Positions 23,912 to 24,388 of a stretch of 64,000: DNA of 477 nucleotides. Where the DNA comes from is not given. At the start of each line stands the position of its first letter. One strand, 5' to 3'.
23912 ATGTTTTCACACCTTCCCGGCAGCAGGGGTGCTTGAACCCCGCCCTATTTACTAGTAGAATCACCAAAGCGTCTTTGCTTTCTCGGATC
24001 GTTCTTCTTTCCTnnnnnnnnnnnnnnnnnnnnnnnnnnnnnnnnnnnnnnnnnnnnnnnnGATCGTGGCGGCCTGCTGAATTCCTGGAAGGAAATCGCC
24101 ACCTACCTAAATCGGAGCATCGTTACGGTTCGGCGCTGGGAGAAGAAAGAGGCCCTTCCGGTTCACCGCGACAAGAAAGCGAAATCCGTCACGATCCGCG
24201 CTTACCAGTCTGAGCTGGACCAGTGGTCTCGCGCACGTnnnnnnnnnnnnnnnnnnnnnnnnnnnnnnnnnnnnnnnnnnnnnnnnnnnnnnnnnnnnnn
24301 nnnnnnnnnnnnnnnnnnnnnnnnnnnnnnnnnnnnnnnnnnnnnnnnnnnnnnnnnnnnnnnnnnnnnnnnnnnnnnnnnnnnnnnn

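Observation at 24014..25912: Membrane-anchored protein with three tandem excisionase-type HTH modules separated by acidic PE-rich spacers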

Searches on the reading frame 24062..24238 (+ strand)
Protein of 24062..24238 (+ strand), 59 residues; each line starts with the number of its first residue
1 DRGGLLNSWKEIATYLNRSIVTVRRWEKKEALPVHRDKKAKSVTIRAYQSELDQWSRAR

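Call 28: search_solved_structures(query=A2, max_evalue=10, show_alignments=3)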
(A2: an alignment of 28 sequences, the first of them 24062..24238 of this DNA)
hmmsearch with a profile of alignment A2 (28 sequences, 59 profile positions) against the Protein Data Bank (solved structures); distinct sequences matched with E-value up to 10: 19.
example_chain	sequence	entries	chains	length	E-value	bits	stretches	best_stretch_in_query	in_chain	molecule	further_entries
7pvp_A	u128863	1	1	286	1.9e-09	40.4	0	37-54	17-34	SAKe6BC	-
7on6_A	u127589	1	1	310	9e-09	38.3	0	37-54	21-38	SAKe6AE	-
7ona_A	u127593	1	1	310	5.3e-08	35.8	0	37-54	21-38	SAKe6AC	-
8pjs_A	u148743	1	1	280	5.5e-08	35.8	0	36-54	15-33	SAKeCEref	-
8pjz_A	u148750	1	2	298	6e-07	32.5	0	37-54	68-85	SAKe6EEtal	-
8pjw_A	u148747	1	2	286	2.2e-05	27.5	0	37-54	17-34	SAKe6FE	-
8pjy_A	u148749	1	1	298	4.6e-05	26.4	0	37-54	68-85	SAKe6EEref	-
8pjr_A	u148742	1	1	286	4.6e-05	26.4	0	38-54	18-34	SAKe6AC-LB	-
8pju_A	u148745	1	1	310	0.012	18.7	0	37-54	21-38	SAKe6DEtal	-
8pjx_A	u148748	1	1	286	0.049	16.7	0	37-54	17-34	SAKe6FR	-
5i41_B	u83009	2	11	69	0.11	15.6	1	11-36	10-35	Chromosome-anchoring protein RacA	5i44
7lw0_A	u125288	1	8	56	0.37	13.9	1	8-44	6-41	Terminase small subunit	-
6ama_A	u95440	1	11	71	0.42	13.7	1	9-31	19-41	Putative DNA-binding protein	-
6amk_A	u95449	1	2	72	0.43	13.7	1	9-33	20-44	Putative DNA-binding protein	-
7lxs_A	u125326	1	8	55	0.48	13.6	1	8-32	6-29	Terminase, small subunit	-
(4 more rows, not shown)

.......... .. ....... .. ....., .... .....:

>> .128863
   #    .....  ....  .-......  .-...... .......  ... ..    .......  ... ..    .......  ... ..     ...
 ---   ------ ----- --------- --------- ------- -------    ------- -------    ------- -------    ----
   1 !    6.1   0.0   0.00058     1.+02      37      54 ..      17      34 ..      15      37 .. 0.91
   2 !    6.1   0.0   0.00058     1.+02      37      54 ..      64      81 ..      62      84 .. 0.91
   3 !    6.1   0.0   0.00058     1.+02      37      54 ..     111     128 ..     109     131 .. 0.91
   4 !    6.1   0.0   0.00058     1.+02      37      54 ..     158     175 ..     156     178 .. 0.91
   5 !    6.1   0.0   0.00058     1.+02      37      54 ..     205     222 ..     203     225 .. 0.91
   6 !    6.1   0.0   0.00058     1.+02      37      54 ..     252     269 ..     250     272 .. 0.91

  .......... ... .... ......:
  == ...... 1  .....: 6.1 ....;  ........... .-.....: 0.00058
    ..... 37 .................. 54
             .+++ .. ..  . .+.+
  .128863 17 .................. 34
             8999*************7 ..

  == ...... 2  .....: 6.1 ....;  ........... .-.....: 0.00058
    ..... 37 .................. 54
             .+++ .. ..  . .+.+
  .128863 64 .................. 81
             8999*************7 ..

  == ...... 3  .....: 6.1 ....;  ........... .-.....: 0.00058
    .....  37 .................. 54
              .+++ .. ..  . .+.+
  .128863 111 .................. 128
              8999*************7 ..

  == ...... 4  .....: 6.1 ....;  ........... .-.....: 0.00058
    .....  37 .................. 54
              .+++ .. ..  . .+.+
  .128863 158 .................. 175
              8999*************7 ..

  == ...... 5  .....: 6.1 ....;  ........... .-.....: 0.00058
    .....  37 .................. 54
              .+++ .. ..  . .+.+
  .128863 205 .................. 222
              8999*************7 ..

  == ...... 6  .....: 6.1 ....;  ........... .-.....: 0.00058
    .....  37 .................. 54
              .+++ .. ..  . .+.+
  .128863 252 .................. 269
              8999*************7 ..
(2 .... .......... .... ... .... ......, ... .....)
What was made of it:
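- Tried and rejected: The meaningful hits (RacA, Nu1, BldC) had E of 0.1-0.5 (call 28).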

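Call 29: search_protein_representatives(alignment_id=A2)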
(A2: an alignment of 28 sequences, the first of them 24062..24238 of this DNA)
Query: 28 sequences, 59 profile positions. Proteins with E-value up to 0.001 (for the whole library): 12416; up to 1e-10: 9552; up to 1e-30: 24. The best 150 are listed.
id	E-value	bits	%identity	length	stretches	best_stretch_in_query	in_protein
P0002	2.1e-76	267.8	-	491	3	3-58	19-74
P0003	7.6e-50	182.7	-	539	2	4-58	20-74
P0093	3.2e-48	177.5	-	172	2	2-57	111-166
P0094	6.5e-48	176.5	-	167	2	4-58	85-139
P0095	3.5e-44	164.6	-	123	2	2-57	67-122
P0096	5.3e-43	160.8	-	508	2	2-56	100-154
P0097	2.7e-42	158.5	-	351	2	4-58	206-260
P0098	1.1e-39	150.2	-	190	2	3-56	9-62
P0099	1.3e-39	149.9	-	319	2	2-57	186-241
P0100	3.9e-36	138.8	-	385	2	3-58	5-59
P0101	5.2e-34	132.0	-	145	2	4-56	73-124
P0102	6.0e-34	131.8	-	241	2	2-58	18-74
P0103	8.4e-34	131.3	-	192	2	2-58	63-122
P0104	1.1e-33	131.0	-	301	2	2-58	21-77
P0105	1.2e-33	130.9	-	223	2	2-58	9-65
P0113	7.4e-32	125.1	-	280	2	4-55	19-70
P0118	1.5e-29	117.7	-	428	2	3-59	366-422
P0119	1.7e-29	117.6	-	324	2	3-56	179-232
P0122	7.0e-29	115.6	-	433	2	4-58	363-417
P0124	1.2e-28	114.9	-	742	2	2-57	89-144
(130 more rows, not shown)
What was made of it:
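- They are also highly conserved across about 9,500 representatives with E <= 1e-10 (call 29).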

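Call 32: search_protein_families(library=pfam, alignment_id=A2, max_evalue=0.01)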
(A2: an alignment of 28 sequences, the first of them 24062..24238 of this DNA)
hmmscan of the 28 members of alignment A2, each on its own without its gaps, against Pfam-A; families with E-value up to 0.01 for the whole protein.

A. member 1, window:24062-24238:+ (59 aa): 3 families
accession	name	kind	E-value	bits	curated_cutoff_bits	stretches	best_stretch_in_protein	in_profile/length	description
PF12728.13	HTH_17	-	0.0013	19.3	27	1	10-55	5-46/51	Helix-turn-helix domain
PF13384.12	HTH_23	-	0.0054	17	24.6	1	8-28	19-39/50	Homeodomain-like domain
PF00376.29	MerR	-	0.0078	16.4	28.2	0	11-37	4-31/38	MerR family regulatory protein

B. families by the number of members that match (of 28 scanned): 8 families
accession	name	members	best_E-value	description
PF12728.13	HTH_17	24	8.5e-08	Helix-turn-helix domain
PF13384.12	HTH_23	23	2.3e-06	Homeodomain-like domain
PF13518.12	HTH_28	11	0.00077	Helix-turn-helix domain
PF08281.18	Sigma70_r4_2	7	0.00034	Sigma-70, region 4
PF13411.12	MerR_1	6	0.0013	MerR HTH family regulatory protein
PF00376.29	MerR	6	0.0024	MerR family regulatory protein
PF06056.18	Terminase_5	5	0.00039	Putative ATPase subunit of terminase (gpP-like)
PF13936.12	HTH_38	4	0.0042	Helix-turn-helix domain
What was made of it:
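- On HTH_17 / excisionase / MerR-type winged HTH superfamily (Pfam PF12728; TIGR01764): Module 1 alone scores 19.3 bits, below 27 (call 32). 24 of 28 family modules hit HTH_17 at E <= 0.01, best 8.5e-8 (call 32).
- HTH_17 matches 24 of 28 family modules, best E 8.5e-8 (call 32). Single modules fall below Pfam's gathering score when scanned alone (call 32).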

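Call 33: search_protein_families(library=ncbifam, alignment_id=A2, max_evalue=0.01)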
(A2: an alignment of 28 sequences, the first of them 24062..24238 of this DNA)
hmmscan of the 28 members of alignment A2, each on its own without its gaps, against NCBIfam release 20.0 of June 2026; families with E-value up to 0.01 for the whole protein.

A. member 1, window:24062-24238:+ (59 aa): 1 family
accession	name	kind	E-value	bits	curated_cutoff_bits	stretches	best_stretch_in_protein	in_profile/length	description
NF047737.1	antiphage_MADS1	equivalog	0.00015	21.9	80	1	10-55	7-48/49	methylation-associated defense system helix-turn-helix domain-containing protein MAD1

B. families by the number of members that match (of 28 scanned): 7 families
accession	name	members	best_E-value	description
NF047737.1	antiphage_MADS1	27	1.3e-07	methylation-associated defense system helix-turn-helix domain-containing protein MAD1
TIGR01764.1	excise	9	5.7e-05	excisionase family DNA-binding protein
NF046037.1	carphisopro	8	0.00053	carph-isopro domain-containing protein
NF033787.1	HTH_BldC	4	0.00047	BldC family transcriptional regulator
NF033546.1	transpos_IS21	3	0.00074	IS21 family transposase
NF040522.1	VC1465_fam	1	0.0044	VC1465 family Xer recombination activation factor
NF033518.0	transpos_IS607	1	0.0087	IS607 family transposase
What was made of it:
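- On BldC family (NF033787): Only 4 of 28 family modules match, at E >= 4.7e-4 (call 33).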

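Call 34: predict_structure(alignment_id=A2)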
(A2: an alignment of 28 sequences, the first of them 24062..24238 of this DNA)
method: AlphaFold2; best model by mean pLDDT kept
length: 59 residues; sequences in the alignment: 28
mean_pLDDT: 87.9   pTM: 0.68
mean pLDDT of the five models: 87.9, 87.8, 87.6, 87.4, 86.9
residues with pLDDT >= 90: 40; 70-90: 15; 50-70: 3; < 50: 1
segments of 3 or more residues with pLDDT < 50: none
pLDDT, mean of each block of 10 residues (from residue 1): 80 94 92 85 87 89
secondary structure, 60 per line:
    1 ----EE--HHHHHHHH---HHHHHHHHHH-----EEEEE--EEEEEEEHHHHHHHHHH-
elements in order: H9-16 H20-29 E35-39 E42-48 H49-58
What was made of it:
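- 24074..24238 (+): Module 1 (aa 21-75), a winged HTH of the HTH_17/MerR/excisionase type. AF2 pLDDT 88 with an H-H-beta hairpin-H fold (call 34).
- On HTH_17 / excisionase / MerR-type winged HTH superfamily: The AF2 model has pLDDT 87.9, with H9-16, H20-29, E35-39, E42-48 and H49-58 (call 34).
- The AF2 module model has pLDDT 88 and an H-H-wing-H fold (call 34).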

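Call 37: fold_search(model_id=the predicted structure, library=pdb)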
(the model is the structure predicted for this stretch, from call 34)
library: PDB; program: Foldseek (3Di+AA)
matches with E <= 10: 799; with E <= 0.001: 0
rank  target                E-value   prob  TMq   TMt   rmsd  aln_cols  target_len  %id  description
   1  8dgl_A                4.2e-02  1.00  0.65  0.59   3.1        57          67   26  Crystal Structure of the RdfS Excisionase (released 2022-10-05)
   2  1r1u_A                5.9e-02  0.85  0.48  0.34   4.7        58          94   17  Crystal structure of the metal-sensing transcriptional repressor CzrA from Staphylococcus aureus in the apo-form (released 2004-05-18)
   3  1r1u_D                6.7e-02  0.84  0.47  0.33   4.8        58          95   21  Crystal structure of the metal-sensing transcriptional repressor CzrA from Staphylococcus aureus in the apo-form (released 2004-05-18)
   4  1r1u_B                7.7e-02  0.82  0.47  0.33   4.6        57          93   18  Crystal structure of the metal-sensing transcriptional repressor CzrA from Staphylococcus aureus in the apo-form (released 2004-05-18)
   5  6cda                  7.7e-02  0.82  0.46  0.32   4.7        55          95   20  Crystal structure of L34A CzrA in the Zn(II)bound state (released 2018-07-11)
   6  1r22_B                7.7e-02  0.82  0.47  0.32   4.8        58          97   14  Crystal structure of the cyanobacterial metallothionein repressor SmtB (C14S/C61S/C121S mutant) in the Zn2alpha5-form (released 2004-05-18)
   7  5i44_A                8.3e-02  0.99  0.67  0.61   2.3        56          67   23  Structure of RacA-DNA complex; P21 form (released 2016-05-04)
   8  6cdb_A                8.8e-02  0.80  0.46  0.32   4.8        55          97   20  Crystal Structure of V66L CzrA in the Zn(II)bound state (released 2018-07-11)
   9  4ggg_A                1.0e-01  0.80  0.49  0.35   4.6        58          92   21  Crystal structure of V66A/L68V CzrA in the Zn(II)bound state. (released 2013-02-06)
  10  1r1u_C                1.0e-01  0.75  0.46  0.31   4.8        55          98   20  Crystal structure of the metal-sensing transcriptional repressor CzrA from Staphylococcus aureus in the apo-form (released 2004-05-18)
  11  3f72_B                1.1e-01  0.69  0.48  0.30   4.7        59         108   15  Crystal Structure of the Staphylococcus aureus pI258 CadC Metal Binding Site 2 Mutant (released 2009-04-07)
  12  8za5_B                1.2e-01  0.44  0.40  0.22   5.0        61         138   13  Crystal structure of HsmR (released 2025-10-29)
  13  4ggg_B                1.2e-01  0.69  0.48  0.34   4.6        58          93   19  Crystal structure of V66A/L68V CzrA in the Zn(II)bound state. (released 2013-02-06)
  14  6cdb_B                1.4e-01  0.72  0.47  0.32   4.8        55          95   22  Crystal Structure of V66L CzrA in the Zn(II)bound state (released 2018-07-11)
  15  9ff3                  1.4e-01  0.69  0.49  0.21   4.1        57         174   18  The structure of delta-ScoC, a global regulator protein from Geobacillus kaustophilus T-1 (released 2025-06-04)
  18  5i44_B                1.6e-01  0.97  0.61  0.55   2.4        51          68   25  Structure of RacA-DNA complex; P21 form (released 2016-05-04)
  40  6ama_B                3.0e-01  0.93  0.64  0.67   2.3        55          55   25  Structure of S. coelicolor/S. venezuelae BldC-smeA-ssfA complex to 3.09 Angstrom (released 2018-03-28)
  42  5d90_A                3.2e-01  0.92  0.64  0.33   2.5        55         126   27  Crystal structure of HiNmlR, a MerR family regulator lacking the sensor domain, bound to promoter DNA (released 2016-06-29)
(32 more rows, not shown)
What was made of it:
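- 24074..24238 (+): Foldseek best matches are RdfS, RacA and BldC (call 37).
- Closest known: BldC, RdfS, Xis and Apl: small MerR-like or excisionase winged-HTH proteins. Same: They are the best fold matches (TM-score 0.55-0.65; call 37) and give weak profile matches (calls 28, 33).
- Closest known: RacA. Same: It has a MerR-like winged HTH and gives the highest TM-score (0.67, 5i44; call 37), plus a weak sequence match (call 28).
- Foldseek top-probability hits are RdfS 8dgl (TM 0.65), the RacA-DNA complex 5i44 (0.67), BldC 6ama (0.64), NmlR 5d90 and Pukovnik Xis (call 37). All Foldseek E-values are 0.04 or above, because the domain is small (call 37). All the closest folds are DNA-bound or DNA-binding winged HTH proteins (call 37).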

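Call 44: search_protein_families(library=pfam, proteins=[P0096, P0097, P0099, P0100, P0104, P0113, P0118, P0119, P0122, P0124], max_evalue=0.0001)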
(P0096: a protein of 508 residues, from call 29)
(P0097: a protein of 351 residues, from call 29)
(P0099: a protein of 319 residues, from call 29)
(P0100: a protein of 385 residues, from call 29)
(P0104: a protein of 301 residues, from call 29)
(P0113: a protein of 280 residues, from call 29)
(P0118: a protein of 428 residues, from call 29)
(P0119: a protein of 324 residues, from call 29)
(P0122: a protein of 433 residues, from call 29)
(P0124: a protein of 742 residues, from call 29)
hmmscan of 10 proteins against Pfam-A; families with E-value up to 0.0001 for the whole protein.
P0096 (508 aa): 11 families
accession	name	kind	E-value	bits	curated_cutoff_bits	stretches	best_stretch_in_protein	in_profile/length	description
PF07719.23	TPR_2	-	3.8e-13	48.9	27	0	382-407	5-30/34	Tetratricopeptide repeat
PF12728.13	HTH_17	-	5.7e-13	49.4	27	1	15-62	5-50/51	Helix-turn-helix domain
PF13431.12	TPR_17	-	9.3e-12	44.7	24.4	0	299-330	2-33/34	Tetratricopeptide repeat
PF14559.12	TPR_19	-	1.2e-11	45.2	25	0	357-419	4-66/68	Tetratricopeptide repeat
PF13414.12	TPR_11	-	4.9e-11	42.6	26.8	0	266-284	19-37/42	TPR repeat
PF00515.34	TPR_1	-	2.3e-08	33.9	27.8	0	383-402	6-25/34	Tetratricopeptide repeat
PF13384.12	HTH_23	-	3.1e-08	33.6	24.6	0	105-124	20-39/50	Homeodomain-like domain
PF13428.12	TPR_14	-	1.2e-05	25.9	23.5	0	380-415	3-38/44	Tetratricopeptide repeat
PF13181.12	TPR_8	-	1.5e-05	25.2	25.7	0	379-405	2-28/34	Tetratricopeptide repeat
PF13424.12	TPR_12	-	6e-05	23.6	30.1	0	309-375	2-76/77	Tetratricopeptide repeat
PF07471.18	Phage_Nu1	-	9.1e-05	22.6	30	0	106-133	6-32/164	Phage DNA packaging protein Nu1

P0097 (351 aa): 1 family
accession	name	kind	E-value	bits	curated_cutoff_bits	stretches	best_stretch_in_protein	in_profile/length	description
PF13384.12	HTH_23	-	1.5e-05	25.1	24.6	0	60-79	19-38/50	Homeodomain-like domain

P0099 (319 aa): 3 families
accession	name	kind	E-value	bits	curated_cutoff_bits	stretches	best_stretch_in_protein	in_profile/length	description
PF13384.12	HTH_23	-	7.3e-08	32.4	24.6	0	189-209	18-38/50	Homeodomain-like domain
PF12728.13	HTH_17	-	1.5e-06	28.8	27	0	30-79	5-50/51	Helix-turn-helix domain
PF07471.18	Phage_Nu1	-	1.2e-05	25.4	30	0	192-235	6-48/164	Phage DNA packaging protein Nu1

P0100 (385 aa): 4 families
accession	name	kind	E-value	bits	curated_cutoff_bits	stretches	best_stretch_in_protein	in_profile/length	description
PF12728.13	HTH_17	-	1e-09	38.9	27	1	104-153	5-51/51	Helix-turn-helix domain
PF13384.12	HTH_23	-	2.4e-08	34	24.6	1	102-124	19-41/50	Homeodomain-like domain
PF13411.12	MerR_1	-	9.9e-06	26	21.6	0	104-134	4-33/69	MerR HTH family regulatory protein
PF13518.12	HTH_28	-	1.5e-05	25.4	25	0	102-124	14-36/52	Helix-turn-helix domain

P0104 (301 aa): 3 families
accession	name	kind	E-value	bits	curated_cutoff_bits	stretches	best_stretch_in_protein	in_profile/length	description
PF13384.12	HTH_23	-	1e-07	32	24.6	0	107-125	19-37/50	Homeodomain-like domain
PF12728.13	HTH_17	-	1.3e-05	25.8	27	0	27-73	5-47/51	Helix-turn-helix domain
PF13518.12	HTH_28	-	5.2e-05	23.7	25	0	108-128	15-35/52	Helix-turn-helix domain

P0113 (280 aa): 5 families
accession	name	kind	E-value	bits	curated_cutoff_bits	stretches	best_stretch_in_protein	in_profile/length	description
PF00072.30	Response_reg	-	1.8e-21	76.8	30.2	1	164-273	1-108/111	Response regulator receiver domain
PF13384.12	HTH_23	-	2.5e-07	30.7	24.6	0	98-117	18-37/50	Homeodomain-like domain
PF13936.12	HTH_38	-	2.3e-05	24.5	27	0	102-116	25-39/44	Helix-turn-helix domain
PF12728.13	HTH_17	-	3.5e-05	24.4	27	0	101-126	5-31/51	Helix-turn-helix domain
PF13518.12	HTH_28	-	9.3e-05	22.9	25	0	20-39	13-32/52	Helix-turn-helix domain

P0118 (428 aa): 4 families
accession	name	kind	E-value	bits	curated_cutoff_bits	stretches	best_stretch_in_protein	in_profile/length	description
PF00072.30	Response_reg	-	1.1e-17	64.6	30.2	1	17-120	1-100/111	Response regulator receiver domain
PF08448.16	PAS_4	-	5.9e-08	33.4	23.1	1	158-260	1-101/110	PAS fold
PF12728.13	HTH_17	-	3.3e-06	27.7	27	0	292-339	5-48/51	Helix-turn-helix domain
PF13384.12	HTH_23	-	4.3e-05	23.6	24.6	0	290-309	19-38/50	Homeodomain-like domain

P0119 (324 aa): 1 family
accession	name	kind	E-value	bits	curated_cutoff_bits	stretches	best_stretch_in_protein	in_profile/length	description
PF00072.30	Response_reg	-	6.8e-17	62.1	30.2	1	25-128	1-100/111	Response regulator receiver domain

P0122 (433 aa): 3 families
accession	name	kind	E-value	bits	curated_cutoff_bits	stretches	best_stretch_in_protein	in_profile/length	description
PF00072.30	Response_reg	-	3.1e-15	56.8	30.2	1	2-110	5-109/111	Response regulator receiver domain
PF08448.16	PAS_4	-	4.5e-12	46.6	23.1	1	144-248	2-104/110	PAS fold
PF12728.13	HTH_17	-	6.7e-06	26.7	27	0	276-324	5-49/51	Helix-turn-helix domain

P0124 (742 aa): 6 families
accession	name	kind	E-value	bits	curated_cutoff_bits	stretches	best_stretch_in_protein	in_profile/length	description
PF07676.18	PD40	-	8.8e-36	121.6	20.9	1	478-513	2-38/38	WD40-like Beta Propeller Repeat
PF00930.27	DPPIV_N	-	3.3e-08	33.1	22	0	256-277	101-122/354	Dipeptidyl peptidase IV (DPP IV) N-terminal region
PF10647.15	Gmad1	-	3.7e-08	34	20.5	0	516-592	6-82/251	Lipoprotein LpqB beta-propeller domain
PF00376.29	MerR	-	3.8e-07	30.2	28.2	0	23-53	4-34/38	MerR family regulatory protein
PF12728.13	HTH_17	-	1.2e-06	29.1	27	0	22-38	5-21/51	Helix-turn-helix domain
PF13384.12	HTH_23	-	2.5e-06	27.5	24.6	0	20-38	19-37/50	Homeodomain-like domain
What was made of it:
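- The module occupies the output position of response regulators (call 44).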
